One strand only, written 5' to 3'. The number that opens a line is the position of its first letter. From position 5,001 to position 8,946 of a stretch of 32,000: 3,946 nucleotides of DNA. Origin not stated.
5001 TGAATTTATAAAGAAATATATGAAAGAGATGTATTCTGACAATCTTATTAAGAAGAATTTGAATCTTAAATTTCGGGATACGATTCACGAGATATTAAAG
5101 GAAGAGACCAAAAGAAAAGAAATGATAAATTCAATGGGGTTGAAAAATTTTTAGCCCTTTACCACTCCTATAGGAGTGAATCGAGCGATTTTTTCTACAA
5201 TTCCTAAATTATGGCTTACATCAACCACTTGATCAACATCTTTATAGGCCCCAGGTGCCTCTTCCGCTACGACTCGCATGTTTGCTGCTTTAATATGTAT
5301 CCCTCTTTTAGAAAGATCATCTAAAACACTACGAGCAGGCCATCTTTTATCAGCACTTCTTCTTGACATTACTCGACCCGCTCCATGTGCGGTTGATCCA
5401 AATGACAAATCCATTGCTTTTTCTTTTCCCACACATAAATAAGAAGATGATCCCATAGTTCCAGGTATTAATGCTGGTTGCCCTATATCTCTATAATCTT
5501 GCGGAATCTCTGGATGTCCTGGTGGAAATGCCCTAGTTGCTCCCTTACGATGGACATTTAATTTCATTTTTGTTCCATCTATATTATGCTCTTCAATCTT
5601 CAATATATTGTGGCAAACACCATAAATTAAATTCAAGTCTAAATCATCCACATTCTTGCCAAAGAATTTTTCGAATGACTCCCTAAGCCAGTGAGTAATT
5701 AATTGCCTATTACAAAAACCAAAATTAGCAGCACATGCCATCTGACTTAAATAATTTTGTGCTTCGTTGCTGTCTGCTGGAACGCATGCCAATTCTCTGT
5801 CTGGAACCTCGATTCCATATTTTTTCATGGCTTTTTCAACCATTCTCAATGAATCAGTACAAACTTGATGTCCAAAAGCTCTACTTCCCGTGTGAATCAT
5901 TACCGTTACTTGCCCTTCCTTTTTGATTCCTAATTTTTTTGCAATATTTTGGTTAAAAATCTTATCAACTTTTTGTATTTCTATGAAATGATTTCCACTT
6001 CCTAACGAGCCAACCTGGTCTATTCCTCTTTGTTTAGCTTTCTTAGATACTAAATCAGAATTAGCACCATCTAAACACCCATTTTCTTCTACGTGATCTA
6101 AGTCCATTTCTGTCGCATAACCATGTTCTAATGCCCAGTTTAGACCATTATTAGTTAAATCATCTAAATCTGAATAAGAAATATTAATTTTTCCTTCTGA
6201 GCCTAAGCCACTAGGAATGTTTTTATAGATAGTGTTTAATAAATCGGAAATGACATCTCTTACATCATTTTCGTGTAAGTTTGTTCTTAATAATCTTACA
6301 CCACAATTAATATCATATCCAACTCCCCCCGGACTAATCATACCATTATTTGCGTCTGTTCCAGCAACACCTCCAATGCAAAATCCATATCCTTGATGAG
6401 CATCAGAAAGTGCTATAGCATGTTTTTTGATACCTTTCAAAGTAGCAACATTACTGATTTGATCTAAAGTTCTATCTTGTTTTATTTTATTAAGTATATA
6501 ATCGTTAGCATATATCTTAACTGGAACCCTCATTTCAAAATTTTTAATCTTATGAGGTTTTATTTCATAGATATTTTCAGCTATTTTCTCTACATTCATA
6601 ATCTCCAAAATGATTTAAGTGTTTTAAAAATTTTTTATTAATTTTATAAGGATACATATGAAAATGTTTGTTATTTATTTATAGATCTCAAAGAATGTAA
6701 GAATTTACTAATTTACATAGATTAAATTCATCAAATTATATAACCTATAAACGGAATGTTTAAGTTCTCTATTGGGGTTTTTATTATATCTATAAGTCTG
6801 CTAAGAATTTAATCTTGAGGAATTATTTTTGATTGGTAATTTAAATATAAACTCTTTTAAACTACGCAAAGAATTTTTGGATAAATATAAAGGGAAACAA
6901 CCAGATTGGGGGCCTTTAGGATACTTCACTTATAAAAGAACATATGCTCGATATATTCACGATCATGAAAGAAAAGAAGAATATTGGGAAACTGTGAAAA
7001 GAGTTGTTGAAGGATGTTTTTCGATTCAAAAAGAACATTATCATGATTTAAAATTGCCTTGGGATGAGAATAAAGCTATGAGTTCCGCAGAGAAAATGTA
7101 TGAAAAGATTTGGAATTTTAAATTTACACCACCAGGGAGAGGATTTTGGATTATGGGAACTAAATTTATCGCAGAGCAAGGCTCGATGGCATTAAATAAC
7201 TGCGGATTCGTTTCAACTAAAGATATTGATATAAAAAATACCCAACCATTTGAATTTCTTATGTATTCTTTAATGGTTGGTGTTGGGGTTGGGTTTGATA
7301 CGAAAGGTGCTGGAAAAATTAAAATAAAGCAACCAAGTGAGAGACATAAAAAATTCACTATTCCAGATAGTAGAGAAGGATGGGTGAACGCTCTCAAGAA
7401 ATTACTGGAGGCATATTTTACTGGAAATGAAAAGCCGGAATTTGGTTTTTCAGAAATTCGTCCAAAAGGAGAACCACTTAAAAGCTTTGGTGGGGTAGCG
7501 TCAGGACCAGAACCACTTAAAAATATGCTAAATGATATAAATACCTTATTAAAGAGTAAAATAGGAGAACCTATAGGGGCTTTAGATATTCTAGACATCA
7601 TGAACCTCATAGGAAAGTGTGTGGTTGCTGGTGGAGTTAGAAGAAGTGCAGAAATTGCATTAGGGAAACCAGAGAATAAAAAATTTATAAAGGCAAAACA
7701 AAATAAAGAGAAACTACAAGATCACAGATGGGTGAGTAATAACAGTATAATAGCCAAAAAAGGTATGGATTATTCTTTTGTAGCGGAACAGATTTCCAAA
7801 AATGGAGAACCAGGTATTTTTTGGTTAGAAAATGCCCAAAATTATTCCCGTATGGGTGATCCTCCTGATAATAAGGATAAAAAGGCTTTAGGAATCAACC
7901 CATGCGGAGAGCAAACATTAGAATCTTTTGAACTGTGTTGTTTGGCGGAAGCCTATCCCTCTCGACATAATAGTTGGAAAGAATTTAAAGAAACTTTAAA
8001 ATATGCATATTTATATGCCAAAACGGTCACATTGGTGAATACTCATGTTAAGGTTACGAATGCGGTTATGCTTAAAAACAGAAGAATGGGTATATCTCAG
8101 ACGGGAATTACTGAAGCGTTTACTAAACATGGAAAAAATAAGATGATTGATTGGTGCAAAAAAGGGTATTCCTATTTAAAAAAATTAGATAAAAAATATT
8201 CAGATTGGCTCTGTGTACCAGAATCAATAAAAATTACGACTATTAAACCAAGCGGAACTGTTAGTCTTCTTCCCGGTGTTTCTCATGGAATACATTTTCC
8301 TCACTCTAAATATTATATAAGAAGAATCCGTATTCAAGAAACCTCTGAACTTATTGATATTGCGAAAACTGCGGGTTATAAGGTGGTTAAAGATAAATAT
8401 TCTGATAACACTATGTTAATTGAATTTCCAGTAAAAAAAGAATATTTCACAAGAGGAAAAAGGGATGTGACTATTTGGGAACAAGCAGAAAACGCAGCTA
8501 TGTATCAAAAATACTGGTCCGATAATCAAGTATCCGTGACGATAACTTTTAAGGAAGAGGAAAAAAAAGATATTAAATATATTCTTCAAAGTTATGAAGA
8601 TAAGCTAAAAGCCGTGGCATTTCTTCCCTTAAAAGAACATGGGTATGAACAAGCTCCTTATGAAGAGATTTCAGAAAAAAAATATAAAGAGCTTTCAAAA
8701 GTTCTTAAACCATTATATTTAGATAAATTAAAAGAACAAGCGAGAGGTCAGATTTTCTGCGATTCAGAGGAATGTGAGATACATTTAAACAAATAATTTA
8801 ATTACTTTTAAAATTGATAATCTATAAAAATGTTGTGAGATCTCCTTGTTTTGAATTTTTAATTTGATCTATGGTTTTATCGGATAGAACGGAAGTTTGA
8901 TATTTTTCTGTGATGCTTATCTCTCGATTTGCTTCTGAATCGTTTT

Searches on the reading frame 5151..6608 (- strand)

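Call 80: search_protein_families(library=pfam, proteins=[window:5151-6608:-], max_evalue=0.0001)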
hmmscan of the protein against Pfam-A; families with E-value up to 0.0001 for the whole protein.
window:5151-6608:- (485 aa): 1 family
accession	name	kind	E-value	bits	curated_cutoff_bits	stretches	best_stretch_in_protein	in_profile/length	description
PF01139.22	RtcB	-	3.4e-171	570.6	27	1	50-485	1-426/426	tRNA-splicing ligase RtcB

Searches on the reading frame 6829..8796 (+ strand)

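Call 80: search_protein_families(library=pfam, proteins=[window:6829-8796:+], max_evalue=0.0001)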
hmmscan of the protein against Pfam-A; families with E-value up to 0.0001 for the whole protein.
window:6829-8796:+ (655 aa): 3 families
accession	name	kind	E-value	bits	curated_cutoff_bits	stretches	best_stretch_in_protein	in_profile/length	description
PF17975.6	RNR_Alpha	-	1.9e-34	118.6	26.4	1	12-111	1-101/101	Ribonucleotide reductase alpha domain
PF21995.1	RNR-II_ins_dom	-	1.3e-16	61.2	27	1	173-241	34-107/107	B12-dependent ribonucleotide reductase, insertion domain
PF02867.20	Ribonuc_red_lgC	-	7.6e-09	35.2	23.9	0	318-435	176-299/523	Ribonucleotide reductase, barrel domain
